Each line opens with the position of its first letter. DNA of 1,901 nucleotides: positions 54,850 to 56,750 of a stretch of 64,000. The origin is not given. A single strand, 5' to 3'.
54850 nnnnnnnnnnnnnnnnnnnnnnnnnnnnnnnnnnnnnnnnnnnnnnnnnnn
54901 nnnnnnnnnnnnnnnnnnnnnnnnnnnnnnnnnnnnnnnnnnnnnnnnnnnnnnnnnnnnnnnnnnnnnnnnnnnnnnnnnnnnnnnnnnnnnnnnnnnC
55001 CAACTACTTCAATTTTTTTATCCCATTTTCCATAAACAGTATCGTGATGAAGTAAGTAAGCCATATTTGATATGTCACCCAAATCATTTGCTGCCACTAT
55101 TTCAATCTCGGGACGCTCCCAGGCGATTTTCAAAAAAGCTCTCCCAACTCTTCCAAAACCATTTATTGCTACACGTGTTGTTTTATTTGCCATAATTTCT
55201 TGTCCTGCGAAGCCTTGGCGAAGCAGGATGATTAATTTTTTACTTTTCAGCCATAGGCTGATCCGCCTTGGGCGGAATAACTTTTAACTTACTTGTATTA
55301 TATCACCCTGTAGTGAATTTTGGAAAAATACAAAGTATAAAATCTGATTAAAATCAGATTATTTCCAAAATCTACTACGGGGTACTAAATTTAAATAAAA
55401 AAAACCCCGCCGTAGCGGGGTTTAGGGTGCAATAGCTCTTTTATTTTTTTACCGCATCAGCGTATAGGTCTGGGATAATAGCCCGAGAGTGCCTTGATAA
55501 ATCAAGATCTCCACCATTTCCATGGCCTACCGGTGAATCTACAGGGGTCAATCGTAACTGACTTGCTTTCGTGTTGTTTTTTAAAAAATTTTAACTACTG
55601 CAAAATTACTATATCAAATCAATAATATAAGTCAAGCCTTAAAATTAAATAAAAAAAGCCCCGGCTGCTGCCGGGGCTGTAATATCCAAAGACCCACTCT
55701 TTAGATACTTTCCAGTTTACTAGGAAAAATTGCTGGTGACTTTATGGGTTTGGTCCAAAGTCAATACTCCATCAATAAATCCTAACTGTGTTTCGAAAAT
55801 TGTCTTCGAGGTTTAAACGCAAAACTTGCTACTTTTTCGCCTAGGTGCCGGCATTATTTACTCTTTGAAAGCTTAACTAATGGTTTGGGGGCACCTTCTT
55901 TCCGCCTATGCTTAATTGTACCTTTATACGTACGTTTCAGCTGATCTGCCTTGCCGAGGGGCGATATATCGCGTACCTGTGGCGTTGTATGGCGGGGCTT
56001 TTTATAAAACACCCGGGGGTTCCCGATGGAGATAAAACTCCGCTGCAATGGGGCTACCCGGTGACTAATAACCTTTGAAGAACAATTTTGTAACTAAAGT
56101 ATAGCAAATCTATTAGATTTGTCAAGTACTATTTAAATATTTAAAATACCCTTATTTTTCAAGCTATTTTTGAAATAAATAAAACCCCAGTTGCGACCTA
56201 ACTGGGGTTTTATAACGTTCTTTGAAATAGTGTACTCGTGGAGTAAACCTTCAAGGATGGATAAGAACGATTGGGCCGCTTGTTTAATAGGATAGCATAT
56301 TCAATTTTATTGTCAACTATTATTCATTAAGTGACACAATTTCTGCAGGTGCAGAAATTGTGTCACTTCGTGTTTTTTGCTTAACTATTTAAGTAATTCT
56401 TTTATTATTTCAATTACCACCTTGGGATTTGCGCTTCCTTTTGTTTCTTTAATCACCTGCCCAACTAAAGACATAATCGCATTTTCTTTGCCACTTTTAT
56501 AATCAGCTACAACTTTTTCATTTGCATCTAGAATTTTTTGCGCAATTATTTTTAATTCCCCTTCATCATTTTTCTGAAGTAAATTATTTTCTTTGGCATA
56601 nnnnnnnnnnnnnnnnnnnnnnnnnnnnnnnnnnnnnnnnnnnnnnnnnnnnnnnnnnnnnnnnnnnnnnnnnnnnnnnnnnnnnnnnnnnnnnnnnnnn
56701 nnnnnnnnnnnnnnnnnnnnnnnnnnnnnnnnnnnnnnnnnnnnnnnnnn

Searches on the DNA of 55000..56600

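Call 39: search_rna_families(source=window, start=55000, end=56600, threshold=evalue, max_evalue=0.01)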
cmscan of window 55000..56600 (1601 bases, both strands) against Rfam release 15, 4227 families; matches with E-value up to 0.01: 3.
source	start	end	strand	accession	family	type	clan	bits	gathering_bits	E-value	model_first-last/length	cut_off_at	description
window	56324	56373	+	RF03711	mir-784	Gene; miRNA;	-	27.4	94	0.0056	1-77/77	no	mir-784 microRNA precursor family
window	56332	56417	-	RF01822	RsaJ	Gene; sRNA;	-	23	100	0.0073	1-287/287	no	RNA Staph. aureus A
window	55401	55523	-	RF00195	RsmY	Gene; sRNA;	CL00106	22.8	57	0.0052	1-121/121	no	RsmY RNA family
